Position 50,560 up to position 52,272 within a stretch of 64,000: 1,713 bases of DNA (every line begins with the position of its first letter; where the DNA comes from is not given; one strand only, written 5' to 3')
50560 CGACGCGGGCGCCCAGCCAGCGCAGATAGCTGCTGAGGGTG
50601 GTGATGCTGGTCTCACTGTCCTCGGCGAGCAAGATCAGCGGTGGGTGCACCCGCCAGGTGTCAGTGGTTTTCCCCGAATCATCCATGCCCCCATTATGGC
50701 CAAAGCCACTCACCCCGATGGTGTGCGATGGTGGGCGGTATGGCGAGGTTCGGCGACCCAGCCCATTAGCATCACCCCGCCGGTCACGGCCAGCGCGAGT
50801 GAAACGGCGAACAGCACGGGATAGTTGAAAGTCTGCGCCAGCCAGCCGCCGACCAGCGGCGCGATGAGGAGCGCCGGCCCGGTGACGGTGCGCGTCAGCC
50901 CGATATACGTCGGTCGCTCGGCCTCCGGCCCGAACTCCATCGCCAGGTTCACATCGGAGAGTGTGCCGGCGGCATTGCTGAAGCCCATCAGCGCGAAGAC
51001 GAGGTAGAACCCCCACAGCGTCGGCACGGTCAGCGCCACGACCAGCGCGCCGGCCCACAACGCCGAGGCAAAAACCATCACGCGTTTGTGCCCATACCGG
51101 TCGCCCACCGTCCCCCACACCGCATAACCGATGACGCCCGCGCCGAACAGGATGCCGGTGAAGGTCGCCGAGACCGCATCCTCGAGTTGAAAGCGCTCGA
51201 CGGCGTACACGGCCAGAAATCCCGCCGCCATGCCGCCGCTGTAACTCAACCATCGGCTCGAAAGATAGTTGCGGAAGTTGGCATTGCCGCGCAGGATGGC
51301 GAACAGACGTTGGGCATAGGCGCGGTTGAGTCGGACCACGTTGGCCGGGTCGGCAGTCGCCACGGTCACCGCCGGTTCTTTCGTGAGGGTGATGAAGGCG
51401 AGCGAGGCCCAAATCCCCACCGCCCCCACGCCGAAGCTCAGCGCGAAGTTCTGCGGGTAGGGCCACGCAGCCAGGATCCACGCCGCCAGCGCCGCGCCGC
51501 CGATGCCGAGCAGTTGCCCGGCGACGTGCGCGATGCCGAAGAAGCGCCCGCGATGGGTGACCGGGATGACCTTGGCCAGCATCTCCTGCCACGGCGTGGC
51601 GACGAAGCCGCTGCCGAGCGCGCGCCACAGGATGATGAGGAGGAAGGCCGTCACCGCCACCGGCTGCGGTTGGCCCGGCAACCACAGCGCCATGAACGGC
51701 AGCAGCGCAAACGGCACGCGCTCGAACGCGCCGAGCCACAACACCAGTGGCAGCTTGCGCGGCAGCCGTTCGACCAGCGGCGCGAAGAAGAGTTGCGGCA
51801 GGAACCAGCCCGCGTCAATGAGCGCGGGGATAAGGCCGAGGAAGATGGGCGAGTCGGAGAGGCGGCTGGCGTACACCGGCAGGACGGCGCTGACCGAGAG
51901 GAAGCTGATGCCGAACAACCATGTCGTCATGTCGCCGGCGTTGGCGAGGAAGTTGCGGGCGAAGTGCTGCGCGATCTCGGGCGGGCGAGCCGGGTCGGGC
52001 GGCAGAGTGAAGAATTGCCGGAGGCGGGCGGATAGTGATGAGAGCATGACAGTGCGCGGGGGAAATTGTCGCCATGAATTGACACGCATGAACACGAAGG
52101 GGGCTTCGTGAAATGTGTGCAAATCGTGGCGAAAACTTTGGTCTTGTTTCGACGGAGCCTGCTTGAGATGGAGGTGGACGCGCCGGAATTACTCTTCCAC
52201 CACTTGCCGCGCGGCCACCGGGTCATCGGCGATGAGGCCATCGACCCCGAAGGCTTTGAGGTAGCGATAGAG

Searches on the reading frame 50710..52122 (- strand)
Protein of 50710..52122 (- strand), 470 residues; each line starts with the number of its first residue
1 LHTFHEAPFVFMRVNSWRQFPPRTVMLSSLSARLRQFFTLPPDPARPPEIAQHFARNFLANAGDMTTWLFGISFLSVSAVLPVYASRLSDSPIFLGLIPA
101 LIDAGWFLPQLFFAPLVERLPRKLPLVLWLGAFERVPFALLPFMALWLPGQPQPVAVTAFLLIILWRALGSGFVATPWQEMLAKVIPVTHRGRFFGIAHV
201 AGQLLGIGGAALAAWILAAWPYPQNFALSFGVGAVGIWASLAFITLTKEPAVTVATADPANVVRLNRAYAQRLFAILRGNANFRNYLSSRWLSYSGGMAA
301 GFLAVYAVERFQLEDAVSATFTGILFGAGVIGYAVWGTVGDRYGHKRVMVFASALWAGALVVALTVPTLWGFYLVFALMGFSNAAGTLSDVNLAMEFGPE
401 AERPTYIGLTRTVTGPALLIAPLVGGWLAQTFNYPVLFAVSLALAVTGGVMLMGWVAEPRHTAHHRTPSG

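Call 47: search_protein_families(library=pfam, proteins=[window:50710-52122:-], max_evalue=0.0001)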
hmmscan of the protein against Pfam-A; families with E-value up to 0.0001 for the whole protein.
window:50710-52122:- (470 aa): 1 family
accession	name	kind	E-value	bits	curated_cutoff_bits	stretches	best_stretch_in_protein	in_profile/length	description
PF07690.21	MFS_1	-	2.5e-25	89.6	33.4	2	292-467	7-183/347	Major Facilitator Superfamily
